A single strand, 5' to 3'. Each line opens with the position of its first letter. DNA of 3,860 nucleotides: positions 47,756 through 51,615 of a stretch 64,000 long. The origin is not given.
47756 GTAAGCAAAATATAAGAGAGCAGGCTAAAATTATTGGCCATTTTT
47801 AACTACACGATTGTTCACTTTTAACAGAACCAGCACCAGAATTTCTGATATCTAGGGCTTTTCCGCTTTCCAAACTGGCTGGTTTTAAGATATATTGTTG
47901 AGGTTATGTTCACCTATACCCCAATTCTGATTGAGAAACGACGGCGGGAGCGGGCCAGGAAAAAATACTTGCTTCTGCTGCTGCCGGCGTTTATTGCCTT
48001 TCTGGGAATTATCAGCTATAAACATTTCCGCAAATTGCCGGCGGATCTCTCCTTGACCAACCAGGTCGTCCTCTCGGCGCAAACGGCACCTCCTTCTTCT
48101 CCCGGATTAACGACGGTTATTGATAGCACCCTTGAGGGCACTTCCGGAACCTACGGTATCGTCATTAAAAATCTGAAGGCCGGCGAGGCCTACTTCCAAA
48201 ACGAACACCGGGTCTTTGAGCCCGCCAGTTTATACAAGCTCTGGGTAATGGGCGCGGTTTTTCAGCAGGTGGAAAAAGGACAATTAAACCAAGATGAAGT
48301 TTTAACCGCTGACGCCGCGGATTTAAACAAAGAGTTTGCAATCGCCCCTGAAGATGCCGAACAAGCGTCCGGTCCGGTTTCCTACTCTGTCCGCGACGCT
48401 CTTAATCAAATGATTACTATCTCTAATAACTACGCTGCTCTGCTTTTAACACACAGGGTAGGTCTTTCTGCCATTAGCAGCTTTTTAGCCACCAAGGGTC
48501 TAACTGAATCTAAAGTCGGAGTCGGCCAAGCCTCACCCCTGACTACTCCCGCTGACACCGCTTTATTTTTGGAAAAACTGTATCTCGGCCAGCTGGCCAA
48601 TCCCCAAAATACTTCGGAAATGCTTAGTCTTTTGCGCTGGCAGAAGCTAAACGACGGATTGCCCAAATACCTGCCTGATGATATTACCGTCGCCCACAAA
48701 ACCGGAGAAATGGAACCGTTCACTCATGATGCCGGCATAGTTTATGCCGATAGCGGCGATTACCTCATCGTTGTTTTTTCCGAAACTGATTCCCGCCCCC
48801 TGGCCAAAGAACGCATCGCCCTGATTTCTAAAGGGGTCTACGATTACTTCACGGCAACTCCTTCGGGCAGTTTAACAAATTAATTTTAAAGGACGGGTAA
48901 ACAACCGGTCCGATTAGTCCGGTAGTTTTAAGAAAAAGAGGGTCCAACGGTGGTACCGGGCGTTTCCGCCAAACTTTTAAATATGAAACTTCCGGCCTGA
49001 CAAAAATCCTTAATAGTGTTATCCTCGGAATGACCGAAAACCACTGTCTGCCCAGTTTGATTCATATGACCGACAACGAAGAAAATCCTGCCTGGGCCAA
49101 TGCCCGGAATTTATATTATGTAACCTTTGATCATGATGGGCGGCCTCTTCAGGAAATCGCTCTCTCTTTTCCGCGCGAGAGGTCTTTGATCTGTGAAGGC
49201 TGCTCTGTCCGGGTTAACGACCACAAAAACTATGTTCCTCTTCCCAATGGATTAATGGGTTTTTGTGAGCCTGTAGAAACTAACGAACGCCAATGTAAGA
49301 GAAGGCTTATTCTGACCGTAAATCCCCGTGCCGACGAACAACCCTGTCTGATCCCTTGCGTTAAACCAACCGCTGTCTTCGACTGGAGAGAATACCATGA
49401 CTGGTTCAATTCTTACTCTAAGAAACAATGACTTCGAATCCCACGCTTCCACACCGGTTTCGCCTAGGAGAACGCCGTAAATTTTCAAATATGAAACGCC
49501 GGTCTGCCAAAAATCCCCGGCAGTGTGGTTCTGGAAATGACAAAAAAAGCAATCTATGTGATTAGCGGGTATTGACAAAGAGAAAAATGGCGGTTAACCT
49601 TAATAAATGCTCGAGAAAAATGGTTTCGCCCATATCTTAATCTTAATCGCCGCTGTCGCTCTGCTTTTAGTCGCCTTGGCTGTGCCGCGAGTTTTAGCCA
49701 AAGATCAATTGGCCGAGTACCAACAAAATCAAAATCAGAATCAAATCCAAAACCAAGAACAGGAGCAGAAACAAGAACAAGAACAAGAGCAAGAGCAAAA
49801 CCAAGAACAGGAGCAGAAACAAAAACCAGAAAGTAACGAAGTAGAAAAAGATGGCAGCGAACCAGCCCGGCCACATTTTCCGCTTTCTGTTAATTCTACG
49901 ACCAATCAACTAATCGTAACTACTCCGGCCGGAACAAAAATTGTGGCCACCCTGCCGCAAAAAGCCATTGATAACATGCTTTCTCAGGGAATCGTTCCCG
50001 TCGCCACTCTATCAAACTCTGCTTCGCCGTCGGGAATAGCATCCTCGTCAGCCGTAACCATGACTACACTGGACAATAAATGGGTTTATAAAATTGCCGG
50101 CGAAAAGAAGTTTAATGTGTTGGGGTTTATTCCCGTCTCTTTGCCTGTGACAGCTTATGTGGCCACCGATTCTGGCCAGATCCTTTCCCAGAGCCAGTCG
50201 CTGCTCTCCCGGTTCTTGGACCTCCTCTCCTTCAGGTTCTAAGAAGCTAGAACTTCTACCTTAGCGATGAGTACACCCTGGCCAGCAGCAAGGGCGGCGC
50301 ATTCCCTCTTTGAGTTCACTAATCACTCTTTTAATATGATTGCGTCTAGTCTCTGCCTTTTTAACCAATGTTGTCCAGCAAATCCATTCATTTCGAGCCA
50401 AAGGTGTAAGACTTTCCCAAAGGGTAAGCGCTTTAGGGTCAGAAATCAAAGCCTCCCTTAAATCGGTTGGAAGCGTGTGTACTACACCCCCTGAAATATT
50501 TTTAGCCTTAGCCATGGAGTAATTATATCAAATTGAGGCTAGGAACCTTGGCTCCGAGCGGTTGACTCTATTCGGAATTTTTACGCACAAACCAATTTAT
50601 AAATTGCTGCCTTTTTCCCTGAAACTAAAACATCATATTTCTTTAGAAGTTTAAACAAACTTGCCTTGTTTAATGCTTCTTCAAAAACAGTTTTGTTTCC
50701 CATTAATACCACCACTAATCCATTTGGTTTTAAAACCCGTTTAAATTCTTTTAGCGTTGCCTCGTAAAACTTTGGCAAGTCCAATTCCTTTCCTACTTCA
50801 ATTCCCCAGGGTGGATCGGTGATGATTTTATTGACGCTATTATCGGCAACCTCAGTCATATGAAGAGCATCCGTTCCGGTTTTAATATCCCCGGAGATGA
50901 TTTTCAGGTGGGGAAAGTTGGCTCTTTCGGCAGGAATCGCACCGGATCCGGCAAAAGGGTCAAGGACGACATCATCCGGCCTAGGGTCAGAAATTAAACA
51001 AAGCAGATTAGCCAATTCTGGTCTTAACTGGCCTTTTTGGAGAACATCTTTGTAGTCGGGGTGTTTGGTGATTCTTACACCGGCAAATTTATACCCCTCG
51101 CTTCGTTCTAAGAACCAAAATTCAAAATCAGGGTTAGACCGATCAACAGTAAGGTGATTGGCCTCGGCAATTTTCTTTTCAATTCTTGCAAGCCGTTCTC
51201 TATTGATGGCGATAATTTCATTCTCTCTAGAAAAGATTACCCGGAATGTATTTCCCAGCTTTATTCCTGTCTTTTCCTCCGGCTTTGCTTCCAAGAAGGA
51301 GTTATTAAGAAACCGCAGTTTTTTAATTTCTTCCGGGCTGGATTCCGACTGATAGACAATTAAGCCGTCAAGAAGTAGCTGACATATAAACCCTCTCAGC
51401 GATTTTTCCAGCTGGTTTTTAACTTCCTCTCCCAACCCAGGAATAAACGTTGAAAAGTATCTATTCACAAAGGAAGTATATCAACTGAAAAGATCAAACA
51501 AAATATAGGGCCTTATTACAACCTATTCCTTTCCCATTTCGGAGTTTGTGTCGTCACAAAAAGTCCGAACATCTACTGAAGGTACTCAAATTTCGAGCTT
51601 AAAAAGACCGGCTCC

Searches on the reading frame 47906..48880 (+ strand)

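Call 80: search_protein_families(library=pfam, proteins=[window:47906-48880:+], max_evalue=0.001)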
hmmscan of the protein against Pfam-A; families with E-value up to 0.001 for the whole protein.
window:47906-48880:+ (325 aa): 1 family
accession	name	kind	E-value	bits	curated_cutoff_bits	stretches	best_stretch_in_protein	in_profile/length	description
PF13354.11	Beta-lactamase2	-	1.1e-50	172.4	22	1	84-291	1-213/214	Beta-lactamase enzyme family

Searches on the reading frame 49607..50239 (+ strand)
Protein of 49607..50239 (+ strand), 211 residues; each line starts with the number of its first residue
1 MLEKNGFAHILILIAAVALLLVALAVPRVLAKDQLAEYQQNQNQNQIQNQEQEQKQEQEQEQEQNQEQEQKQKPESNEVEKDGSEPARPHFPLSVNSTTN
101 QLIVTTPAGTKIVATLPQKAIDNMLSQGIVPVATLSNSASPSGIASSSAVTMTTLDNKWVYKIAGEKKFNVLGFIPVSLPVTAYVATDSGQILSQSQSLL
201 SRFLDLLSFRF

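Call 80: search_protein_families(library=pfam, proteins=[window:49607-50239:+], max_evalue=0.001)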
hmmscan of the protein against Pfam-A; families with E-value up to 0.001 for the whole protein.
window:49607-50239:+ (211 aa): 7 families
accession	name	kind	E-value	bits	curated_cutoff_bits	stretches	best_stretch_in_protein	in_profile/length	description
PF16118.10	DUF4834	-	3e-05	25.3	27.8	1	9-75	8-75/99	Domain of unknown function (DUF4834)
PF04145.20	Ctr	-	0.00016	22.7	25.3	1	5-92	23-108/151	Ctr copper transporter family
PF06237.18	SLC52_ribofla_tr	-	0.0002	21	27.9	1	13-132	196-290/429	Solute carrier family 52, riboflavin transporter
PF14851.11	FAM176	-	0.00026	21.2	31.5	1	19-97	36-110/152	FAM176 family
PF15345.11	TMEM51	-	0.0004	20.7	25.5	1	13-88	67-140/237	Transmembrane protein 51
PF01496.24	V_ATPase_I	-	0.00071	18.1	30.7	1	8-81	616-690/815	V-type ATPase 116kDa subunit family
PF20397.3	DUF6690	-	0.00088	19.4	27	0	15-90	6-80/245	Family of unknown function (DUF6690)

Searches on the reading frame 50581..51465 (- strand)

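Call 80: search_protein_families(library=pfam, proteins=[window:50581-51465:-], max_evalue=0.001)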
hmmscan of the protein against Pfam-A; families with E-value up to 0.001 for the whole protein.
window:50581-51465:- (294 aa): 2 families
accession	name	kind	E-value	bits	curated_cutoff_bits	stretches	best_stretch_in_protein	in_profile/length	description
PF01170.24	UPF0020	-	1.6e-22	80.6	22.3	2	199-270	111-181/197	RMKL-like, methyltransferase domain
PF01555.25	N6_N4_Mtase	-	8.9e-09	36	26.7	0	211-270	1-61/221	DNA methylase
